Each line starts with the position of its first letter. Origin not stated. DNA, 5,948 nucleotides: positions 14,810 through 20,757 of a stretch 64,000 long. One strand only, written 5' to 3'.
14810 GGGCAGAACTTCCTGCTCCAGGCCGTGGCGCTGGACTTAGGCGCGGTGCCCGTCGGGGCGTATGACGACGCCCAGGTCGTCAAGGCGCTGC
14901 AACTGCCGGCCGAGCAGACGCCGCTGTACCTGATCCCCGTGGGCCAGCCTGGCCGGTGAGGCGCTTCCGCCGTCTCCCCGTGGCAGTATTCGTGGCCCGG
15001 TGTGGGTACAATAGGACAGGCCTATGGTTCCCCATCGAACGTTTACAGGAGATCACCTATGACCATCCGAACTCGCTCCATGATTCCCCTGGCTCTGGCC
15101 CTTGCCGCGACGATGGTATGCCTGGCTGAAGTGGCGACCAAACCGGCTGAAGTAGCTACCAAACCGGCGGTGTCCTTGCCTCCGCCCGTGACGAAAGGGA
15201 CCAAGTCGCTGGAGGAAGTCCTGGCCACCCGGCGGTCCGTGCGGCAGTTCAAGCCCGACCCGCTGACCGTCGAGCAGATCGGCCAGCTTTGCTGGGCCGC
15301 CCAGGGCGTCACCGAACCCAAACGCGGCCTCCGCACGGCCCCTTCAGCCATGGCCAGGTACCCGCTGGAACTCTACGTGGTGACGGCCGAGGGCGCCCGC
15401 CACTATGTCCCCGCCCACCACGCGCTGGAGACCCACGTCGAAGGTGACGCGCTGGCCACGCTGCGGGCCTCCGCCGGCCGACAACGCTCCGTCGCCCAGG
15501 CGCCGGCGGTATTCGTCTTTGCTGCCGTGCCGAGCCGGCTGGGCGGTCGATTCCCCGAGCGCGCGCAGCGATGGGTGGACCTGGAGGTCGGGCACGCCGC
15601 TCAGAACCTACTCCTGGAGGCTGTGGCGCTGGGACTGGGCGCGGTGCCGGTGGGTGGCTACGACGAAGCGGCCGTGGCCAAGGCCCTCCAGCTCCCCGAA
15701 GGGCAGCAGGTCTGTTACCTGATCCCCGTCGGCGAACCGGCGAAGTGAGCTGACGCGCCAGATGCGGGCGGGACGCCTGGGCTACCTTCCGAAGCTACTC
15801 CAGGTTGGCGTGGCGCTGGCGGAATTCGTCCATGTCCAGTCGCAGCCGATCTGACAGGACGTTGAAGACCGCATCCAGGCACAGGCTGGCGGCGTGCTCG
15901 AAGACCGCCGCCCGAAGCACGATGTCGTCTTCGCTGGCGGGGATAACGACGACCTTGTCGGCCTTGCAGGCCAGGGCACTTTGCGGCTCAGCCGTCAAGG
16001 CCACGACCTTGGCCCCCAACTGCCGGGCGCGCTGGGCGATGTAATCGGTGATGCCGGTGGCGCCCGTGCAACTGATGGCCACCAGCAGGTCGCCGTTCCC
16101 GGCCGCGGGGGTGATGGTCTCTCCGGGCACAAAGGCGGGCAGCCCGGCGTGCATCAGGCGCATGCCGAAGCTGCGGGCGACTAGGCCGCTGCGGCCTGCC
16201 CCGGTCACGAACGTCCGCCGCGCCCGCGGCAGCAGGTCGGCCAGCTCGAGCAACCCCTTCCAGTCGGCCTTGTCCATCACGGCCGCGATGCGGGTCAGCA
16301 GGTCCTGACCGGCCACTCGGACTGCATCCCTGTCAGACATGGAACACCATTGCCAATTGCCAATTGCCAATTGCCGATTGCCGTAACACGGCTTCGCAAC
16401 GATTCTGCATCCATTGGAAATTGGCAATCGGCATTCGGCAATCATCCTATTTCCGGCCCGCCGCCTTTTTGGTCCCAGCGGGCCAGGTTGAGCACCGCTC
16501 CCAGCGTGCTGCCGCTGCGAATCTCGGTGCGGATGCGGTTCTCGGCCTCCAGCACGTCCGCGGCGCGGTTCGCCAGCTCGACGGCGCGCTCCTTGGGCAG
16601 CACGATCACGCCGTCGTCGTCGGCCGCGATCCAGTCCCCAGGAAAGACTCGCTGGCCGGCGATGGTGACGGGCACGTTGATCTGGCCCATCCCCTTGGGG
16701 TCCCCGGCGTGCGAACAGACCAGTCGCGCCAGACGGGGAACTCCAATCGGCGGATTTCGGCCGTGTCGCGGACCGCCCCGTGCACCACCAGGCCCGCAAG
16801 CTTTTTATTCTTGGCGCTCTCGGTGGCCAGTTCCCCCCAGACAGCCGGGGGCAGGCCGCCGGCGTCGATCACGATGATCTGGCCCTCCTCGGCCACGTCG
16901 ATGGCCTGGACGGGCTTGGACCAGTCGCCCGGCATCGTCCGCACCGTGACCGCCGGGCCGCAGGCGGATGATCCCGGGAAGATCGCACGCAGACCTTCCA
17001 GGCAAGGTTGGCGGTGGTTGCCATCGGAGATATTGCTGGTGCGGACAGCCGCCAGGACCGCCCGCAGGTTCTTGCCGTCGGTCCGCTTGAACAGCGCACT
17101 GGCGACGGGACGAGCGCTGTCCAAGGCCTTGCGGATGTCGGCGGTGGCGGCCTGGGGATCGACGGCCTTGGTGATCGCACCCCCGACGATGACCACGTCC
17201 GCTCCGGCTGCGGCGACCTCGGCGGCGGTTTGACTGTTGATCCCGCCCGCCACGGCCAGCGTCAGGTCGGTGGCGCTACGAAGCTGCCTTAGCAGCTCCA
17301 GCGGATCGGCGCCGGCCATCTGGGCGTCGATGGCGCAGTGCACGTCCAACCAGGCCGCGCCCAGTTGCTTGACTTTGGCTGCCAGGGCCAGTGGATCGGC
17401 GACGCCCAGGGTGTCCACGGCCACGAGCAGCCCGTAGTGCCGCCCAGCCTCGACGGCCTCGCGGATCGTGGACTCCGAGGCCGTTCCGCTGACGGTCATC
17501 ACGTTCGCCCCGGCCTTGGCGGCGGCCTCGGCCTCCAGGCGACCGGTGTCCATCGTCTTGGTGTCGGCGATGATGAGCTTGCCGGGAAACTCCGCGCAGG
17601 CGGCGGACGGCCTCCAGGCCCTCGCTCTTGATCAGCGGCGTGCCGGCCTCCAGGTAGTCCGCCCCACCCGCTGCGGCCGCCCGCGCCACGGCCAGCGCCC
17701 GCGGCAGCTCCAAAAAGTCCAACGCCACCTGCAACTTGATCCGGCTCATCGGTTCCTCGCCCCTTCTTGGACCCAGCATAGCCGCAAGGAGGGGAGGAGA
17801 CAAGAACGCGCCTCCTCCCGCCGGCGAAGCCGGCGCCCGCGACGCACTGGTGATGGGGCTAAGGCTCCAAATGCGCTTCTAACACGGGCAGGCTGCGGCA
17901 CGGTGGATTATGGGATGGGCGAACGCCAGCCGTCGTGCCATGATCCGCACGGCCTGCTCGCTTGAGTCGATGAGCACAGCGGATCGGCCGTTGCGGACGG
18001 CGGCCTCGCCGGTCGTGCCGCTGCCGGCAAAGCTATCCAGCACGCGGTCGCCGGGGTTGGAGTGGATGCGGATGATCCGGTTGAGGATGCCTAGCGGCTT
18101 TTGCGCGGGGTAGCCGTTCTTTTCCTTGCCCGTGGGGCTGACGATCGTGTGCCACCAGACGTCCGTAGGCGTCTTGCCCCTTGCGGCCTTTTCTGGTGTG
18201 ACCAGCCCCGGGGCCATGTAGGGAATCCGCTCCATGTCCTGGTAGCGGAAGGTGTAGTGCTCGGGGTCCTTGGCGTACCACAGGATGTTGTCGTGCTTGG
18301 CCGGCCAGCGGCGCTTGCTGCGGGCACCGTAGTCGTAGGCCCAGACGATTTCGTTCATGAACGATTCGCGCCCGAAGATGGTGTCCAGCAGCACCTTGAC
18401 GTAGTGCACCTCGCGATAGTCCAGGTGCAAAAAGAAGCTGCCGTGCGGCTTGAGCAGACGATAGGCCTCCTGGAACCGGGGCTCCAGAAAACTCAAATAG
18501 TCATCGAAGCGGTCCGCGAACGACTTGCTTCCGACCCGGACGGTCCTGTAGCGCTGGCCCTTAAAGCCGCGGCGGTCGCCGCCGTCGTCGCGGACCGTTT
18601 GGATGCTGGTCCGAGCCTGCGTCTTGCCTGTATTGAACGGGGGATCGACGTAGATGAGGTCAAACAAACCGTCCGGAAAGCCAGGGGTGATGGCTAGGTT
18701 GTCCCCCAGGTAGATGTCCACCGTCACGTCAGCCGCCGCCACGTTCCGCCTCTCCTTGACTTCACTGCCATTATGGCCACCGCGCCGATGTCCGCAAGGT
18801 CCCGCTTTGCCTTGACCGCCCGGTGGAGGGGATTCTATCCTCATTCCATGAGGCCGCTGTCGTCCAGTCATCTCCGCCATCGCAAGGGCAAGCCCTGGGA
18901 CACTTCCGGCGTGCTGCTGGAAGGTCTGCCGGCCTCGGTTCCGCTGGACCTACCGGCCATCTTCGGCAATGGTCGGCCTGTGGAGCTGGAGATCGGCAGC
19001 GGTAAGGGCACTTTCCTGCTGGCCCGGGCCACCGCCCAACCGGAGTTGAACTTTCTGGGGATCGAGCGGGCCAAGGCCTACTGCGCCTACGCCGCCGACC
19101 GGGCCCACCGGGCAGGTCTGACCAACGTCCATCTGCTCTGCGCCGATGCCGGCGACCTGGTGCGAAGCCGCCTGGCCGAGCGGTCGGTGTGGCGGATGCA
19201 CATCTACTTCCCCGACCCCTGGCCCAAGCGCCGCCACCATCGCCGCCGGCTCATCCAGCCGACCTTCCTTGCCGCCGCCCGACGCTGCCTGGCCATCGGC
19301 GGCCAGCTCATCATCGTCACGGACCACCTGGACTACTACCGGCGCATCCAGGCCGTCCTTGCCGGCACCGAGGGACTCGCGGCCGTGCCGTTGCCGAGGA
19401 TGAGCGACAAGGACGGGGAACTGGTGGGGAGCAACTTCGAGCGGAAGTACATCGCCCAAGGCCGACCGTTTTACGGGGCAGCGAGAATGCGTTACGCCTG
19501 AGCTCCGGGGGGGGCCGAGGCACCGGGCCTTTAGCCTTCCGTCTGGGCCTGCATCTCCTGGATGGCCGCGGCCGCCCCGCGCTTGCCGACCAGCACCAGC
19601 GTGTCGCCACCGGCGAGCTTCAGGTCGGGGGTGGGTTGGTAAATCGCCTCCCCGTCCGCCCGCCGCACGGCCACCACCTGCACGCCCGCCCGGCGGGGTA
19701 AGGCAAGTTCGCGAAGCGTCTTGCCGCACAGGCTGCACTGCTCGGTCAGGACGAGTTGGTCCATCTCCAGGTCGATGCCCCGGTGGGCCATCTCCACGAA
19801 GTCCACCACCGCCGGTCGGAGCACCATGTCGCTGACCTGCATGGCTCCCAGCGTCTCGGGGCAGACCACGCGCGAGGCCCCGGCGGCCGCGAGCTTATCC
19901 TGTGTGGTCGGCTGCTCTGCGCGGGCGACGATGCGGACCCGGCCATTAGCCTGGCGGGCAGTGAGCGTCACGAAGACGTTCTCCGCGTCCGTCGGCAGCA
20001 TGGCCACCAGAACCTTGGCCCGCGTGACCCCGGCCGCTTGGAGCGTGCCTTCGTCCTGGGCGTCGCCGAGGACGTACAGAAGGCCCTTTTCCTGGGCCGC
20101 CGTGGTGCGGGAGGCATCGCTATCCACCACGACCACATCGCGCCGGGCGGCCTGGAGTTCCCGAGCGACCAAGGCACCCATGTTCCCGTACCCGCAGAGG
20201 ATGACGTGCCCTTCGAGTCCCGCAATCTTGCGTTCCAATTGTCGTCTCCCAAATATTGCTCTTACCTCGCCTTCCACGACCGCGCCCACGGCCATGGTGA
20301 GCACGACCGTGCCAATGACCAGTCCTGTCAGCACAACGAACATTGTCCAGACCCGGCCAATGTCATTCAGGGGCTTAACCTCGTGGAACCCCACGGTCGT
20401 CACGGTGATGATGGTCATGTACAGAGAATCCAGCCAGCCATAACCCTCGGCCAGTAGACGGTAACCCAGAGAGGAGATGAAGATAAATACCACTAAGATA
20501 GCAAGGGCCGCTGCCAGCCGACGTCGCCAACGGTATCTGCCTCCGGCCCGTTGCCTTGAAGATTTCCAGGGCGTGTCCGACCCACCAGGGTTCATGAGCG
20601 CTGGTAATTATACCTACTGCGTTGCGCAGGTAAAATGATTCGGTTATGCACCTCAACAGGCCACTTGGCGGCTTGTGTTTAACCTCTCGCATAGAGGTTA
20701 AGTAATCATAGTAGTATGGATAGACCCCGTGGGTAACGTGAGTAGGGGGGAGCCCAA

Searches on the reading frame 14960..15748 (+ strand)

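Call 44: search_protein_families(library=pfam, proteins=[window:14960-15748:+], max_evalue=0.001)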
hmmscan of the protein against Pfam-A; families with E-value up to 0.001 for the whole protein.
window:14960-15748:+ (262 aa): 2 families
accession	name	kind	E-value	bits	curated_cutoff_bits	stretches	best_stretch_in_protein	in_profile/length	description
PF00881.29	Nitroreductase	-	2.2e-35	122.8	23.5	1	89-258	2-166/167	Nitroreductase family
PF14512.11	TM1586_NiRdase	-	5.7e-05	23.3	27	0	207-261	81-134/215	Putative TM nitroreductase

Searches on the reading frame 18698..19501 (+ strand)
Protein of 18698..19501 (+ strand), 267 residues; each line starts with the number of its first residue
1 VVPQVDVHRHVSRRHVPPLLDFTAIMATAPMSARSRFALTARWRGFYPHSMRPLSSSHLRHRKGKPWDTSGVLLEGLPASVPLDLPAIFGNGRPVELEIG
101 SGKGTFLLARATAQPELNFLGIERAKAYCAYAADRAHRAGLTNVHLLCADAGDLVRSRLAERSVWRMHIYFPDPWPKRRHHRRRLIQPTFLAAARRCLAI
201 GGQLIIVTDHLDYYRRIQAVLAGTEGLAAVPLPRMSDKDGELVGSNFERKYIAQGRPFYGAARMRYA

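Call 44: search_protein_families(library=pfam, proteins=[window:18698-19501:+], max_evalue=0.001)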
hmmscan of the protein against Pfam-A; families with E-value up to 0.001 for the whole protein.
window:18698-19501:+ (267 aa): 3 families
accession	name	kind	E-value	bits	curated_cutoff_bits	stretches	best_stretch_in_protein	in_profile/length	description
PF02390.23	Methyltransf_4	-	7e-41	140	24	1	93-259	2-171/173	Putative methyltransferase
PF13649.12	Methyltransf_25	-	2.1e-05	25.6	27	1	97-155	2-59/97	Methyltransferase domain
PF13847.12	Methyltransf_31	-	3.8e-05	23.8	27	1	96-157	7-69/145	Methyltransferase domain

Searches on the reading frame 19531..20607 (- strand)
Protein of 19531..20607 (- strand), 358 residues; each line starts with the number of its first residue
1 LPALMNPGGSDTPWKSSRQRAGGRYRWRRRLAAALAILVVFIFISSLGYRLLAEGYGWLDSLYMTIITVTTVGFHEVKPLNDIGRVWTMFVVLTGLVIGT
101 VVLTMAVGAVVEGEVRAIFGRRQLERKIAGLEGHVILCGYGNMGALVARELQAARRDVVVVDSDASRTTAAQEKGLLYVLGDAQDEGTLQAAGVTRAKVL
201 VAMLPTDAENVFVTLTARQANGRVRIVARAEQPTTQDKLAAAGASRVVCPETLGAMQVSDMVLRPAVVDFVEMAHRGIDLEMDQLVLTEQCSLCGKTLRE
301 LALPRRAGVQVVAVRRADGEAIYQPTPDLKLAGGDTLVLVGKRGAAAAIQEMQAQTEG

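Call 44: search_protein_families(library=pfam, proteins=[window:19531-20607:-], max_evalue=0.001)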
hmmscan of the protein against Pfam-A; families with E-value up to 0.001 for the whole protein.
window:19531-20607:- (358 aa): 5 families
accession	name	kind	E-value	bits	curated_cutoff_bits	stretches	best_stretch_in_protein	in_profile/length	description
PF02254.24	TrkA_N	-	1.9e-32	112.5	23.8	1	135-250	1-116/116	TrkA-N domain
PF02080.26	TrkA_C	-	2.3e-15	56.7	27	1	285-351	4-68/71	TrkA-C domain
PF07885.22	Ion_trans_2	-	7.5e-12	45.4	22.5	1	38-109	2-76/79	Ion channel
PF02558.23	ApbA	-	0.00019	21.5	22.2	1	137-219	3-78/150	Ketopantoate reductase PanE/ApbA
PF03446.21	NAD_binding_2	-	0.00052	20.5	21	1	137-240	4-104/161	NAD binding domain of 6-phosphogluconate dehydrogenase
